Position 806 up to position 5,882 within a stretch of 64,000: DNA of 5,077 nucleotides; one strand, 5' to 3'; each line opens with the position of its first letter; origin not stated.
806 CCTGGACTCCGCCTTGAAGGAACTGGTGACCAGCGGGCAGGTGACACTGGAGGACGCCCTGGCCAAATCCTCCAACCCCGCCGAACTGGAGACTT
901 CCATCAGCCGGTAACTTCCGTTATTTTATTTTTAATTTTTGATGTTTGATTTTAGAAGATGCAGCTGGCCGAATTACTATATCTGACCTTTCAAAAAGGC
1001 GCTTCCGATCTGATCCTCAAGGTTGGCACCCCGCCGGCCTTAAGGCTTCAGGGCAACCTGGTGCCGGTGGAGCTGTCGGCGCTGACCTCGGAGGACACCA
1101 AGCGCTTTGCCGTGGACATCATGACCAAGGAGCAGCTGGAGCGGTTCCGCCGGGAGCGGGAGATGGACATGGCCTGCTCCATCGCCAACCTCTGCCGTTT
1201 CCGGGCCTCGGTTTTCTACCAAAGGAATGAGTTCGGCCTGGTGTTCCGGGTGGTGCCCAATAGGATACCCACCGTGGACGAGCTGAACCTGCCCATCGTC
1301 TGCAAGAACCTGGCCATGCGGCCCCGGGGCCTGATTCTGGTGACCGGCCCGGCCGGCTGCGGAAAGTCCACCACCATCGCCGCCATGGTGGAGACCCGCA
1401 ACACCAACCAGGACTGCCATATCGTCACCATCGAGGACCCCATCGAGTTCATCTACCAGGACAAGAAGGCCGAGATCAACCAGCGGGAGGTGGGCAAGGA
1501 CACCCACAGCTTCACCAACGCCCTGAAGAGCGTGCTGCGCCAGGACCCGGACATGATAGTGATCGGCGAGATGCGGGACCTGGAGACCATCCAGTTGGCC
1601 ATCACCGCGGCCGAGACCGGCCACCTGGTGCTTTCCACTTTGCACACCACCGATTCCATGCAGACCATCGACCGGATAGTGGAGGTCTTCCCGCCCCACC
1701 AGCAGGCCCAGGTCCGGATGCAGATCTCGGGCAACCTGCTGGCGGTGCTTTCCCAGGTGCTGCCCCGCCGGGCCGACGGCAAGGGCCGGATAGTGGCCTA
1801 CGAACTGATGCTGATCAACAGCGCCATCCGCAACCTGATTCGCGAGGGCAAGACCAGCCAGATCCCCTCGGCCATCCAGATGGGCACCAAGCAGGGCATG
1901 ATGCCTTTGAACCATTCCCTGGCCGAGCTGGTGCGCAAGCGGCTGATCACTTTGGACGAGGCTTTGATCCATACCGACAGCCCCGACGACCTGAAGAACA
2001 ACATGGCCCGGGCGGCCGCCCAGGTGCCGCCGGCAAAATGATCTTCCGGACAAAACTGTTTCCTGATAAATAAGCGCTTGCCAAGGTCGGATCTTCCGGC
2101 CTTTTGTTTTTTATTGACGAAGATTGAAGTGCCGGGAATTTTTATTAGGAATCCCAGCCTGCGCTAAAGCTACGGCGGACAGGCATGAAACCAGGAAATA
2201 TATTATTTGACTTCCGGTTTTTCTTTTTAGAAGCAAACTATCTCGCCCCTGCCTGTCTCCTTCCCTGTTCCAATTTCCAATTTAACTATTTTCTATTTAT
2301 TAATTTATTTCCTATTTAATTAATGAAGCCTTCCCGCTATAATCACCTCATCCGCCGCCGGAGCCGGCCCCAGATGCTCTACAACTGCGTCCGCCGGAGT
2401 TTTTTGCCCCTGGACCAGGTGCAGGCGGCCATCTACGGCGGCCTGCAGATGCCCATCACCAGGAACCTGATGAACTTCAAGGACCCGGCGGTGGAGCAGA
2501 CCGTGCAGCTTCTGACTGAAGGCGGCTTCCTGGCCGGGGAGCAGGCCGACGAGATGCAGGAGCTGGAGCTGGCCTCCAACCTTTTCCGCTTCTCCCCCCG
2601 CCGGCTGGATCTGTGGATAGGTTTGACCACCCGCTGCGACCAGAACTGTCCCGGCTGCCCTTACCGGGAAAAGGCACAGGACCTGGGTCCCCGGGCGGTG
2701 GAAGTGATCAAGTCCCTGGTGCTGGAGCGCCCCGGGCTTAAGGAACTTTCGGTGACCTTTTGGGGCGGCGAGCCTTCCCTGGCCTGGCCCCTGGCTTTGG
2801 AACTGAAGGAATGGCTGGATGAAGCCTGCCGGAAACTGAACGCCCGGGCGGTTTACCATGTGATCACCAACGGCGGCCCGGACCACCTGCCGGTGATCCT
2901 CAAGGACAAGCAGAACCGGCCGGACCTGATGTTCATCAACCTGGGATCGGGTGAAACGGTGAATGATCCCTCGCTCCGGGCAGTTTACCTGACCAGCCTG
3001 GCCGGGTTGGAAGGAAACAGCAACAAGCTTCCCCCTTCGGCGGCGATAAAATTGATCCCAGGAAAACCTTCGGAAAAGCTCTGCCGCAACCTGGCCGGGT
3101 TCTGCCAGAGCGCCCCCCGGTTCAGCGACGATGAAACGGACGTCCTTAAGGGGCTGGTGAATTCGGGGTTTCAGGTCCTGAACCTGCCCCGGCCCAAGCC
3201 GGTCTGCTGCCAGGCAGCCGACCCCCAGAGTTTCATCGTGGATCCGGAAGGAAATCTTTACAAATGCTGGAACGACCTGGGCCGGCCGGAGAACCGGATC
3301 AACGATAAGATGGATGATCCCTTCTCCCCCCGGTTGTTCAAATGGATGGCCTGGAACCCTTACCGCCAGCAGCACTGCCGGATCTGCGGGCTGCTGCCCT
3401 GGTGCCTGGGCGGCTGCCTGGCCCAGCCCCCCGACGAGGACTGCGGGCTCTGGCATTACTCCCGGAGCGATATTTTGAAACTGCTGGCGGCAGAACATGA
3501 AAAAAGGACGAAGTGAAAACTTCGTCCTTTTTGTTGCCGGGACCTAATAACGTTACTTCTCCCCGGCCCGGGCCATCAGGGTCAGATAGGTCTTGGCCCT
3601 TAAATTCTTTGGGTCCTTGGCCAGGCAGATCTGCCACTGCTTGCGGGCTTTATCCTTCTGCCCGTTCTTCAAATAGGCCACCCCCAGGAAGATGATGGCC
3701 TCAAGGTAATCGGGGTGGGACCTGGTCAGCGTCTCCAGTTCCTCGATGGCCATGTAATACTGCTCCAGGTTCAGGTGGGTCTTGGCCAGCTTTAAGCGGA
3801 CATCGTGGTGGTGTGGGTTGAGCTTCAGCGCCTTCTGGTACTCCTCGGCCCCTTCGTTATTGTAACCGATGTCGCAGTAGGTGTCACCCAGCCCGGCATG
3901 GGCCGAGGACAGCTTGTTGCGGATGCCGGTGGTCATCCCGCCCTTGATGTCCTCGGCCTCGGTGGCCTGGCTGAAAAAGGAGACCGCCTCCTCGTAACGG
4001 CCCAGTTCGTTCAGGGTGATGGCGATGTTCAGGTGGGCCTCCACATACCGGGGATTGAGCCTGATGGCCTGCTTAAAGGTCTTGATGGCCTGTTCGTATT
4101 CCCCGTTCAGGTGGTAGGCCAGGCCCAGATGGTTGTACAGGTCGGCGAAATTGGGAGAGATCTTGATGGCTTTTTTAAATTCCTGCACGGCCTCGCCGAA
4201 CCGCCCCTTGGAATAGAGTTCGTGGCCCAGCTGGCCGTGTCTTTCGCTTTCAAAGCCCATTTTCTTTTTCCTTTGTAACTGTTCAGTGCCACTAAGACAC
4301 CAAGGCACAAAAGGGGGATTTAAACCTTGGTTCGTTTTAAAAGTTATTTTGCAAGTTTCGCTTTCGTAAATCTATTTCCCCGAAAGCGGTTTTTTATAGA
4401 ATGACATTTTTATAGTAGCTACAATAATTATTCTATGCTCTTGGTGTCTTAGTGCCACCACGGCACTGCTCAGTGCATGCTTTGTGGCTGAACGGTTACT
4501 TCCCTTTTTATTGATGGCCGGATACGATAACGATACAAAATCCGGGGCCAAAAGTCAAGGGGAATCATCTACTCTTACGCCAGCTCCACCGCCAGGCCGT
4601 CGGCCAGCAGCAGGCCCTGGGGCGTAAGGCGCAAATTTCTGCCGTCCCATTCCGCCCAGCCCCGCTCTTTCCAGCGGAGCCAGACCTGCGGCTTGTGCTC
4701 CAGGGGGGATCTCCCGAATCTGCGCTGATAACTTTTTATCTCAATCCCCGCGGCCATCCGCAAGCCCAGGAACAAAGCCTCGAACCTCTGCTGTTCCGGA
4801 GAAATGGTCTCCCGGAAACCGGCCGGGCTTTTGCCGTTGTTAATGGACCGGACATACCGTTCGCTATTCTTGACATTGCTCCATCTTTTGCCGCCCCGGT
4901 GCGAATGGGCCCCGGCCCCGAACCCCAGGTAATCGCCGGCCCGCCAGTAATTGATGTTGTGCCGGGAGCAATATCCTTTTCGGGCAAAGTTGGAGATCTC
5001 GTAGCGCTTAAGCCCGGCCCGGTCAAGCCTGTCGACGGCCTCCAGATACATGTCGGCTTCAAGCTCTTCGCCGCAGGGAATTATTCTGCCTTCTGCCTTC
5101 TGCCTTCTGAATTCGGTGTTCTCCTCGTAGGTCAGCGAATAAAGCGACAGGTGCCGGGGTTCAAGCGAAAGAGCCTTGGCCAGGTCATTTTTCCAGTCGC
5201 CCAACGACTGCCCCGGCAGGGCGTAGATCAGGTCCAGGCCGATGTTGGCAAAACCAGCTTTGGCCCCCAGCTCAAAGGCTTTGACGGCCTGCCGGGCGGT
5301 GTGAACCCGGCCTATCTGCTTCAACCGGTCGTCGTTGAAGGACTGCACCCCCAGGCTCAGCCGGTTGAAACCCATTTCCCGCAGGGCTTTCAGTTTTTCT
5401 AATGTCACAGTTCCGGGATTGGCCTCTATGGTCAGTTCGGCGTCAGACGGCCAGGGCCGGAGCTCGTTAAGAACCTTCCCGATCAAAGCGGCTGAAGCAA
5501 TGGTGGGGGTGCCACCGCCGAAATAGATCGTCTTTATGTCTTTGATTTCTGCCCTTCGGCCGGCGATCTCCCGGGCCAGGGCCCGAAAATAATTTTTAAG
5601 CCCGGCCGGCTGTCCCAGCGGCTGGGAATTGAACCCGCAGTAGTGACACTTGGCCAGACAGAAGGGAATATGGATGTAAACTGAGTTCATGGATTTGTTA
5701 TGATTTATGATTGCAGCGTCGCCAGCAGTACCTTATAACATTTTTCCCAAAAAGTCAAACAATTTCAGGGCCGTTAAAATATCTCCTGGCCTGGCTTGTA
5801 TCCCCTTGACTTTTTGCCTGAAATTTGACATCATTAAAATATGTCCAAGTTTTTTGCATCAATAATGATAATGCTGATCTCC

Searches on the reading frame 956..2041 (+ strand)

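Call 39: search_protein_families(library=pfam, proteins=[window:956-2041:+], max_evalue=0.00001)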
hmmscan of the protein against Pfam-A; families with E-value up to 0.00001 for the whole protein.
window:956-2041:+ (361 aa): 2 families
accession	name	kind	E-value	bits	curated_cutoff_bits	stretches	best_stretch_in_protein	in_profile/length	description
PF00437.27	T2SSE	-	8.2e-45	153.5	24.9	1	117-278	135-286/370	Type II/IV secretion system protein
PF13401.12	AAA_22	-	3.4e-06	27.8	27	0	123-209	4-96/130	AAA domain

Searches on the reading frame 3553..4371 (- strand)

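Call 39: search_protein_families(library=pfam, proteins=[window:3553-4371:-], max_evalue=0.00001)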
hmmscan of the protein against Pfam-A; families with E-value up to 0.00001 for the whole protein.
window:3553-4371:- (272 aa): 20 families
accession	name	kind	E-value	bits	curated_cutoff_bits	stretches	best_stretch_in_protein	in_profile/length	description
PF07719.23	TPR_2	-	5.7e-34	113.8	27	1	76-108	1-33/34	Tetratricopeptide repeat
PF13414.12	TPR_11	-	1e-33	115.1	26.8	2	49-90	1-42/42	TPR repeat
PF13181.12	TPR_8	-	5.1e-32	107.7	25.7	1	76-108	1-33/34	Tetratricopeptide repeat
PF00515.34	TPR_1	-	9.3e-32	108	27.8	1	76-109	1-34/34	Tetratricopeptide repeat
PF14559.12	TPR_19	-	1.2e-27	96.4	25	3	89-140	4-55/68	Tetratricopeptide repeat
PF13431.12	TPR_17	-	4.2e-26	89.4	24.4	2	65-96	2-33/34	Tetratricopeptide repeat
PF13432.12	TPR_16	-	8.3e-25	87.3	32.7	2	89-138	10-59/65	Tetratricopeptide repeat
PF13428.12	TPR_14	-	3e-24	83.4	23.5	0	77-117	2-42/44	Tetratricopeptide repeat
PF13174.12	TPR_6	-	7.4e-17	61.2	26.3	0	82-107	6-31/33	Tetratricopeptide repeat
PF13424.12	TPR_12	-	7.7e-17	61.7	30.1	1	76-138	3-73/77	Tetratricopeptide repeat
PF23914.1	TPR_CcmH_CycH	-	4.3e-14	53.1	42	1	159-255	54-153/158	Cytochrome c-type biogenesis protein H TPR domain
PF24575.1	TPR_Slam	-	4.8e-13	49.9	35.2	0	85-132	56-103/104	Surface lipoprotein assembly modifier, N-terminal TPR repeats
PF13176.12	TPR_7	-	1.6e-12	46.9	27.9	0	80-107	3-32/36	Tetratricopeptide repeat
PF13374.12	TPR_10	-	3.6e-11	43.1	27.5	0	76-105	2-31/42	Tetratricopeptide repeat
PF12895.13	ANAPC3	-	6.2e-11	42.9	27.2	1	72-133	20-79/82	Anaphase-promoting complex, cyclosome, subunit 3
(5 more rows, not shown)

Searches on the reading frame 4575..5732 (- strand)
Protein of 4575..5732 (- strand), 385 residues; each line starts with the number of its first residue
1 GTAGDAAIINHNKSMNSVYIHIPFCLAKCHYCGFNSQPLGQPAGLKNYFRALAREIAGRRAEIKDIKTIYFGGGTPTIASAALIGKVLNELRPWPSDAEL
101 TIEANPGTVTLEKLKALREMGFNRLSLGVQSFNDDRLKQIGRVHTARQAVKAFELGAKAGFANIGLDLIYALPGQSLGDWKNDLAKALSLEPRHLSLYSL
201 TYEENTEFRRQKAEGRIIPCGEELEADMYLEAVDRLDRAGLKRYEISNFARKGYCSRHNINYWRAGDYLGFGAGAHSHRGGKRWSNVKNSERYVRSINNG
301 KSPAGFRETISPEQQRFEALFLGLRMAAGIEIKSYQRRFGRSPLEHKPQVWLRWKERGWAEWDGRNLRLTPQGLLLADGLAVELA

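Call 39: search_protein_families(library=pfam, proteins=[window:4575-5732:-], max_evalue=0.00001)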
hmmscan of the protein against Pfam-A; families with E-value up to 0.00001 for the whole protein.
window:4575-5732:- (385 aa): 2 families
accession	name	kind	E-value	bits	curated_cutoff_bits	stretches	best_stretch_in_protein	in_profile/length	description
PF04055.27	Radical_SAM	-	5.4e-27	95.4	29.5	1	19-184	1-163/166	Radical SAM superfamily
PF06969.22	HemN_C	-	1.3e-12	48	24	1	310-376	1-67/67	HemN C-terminal domain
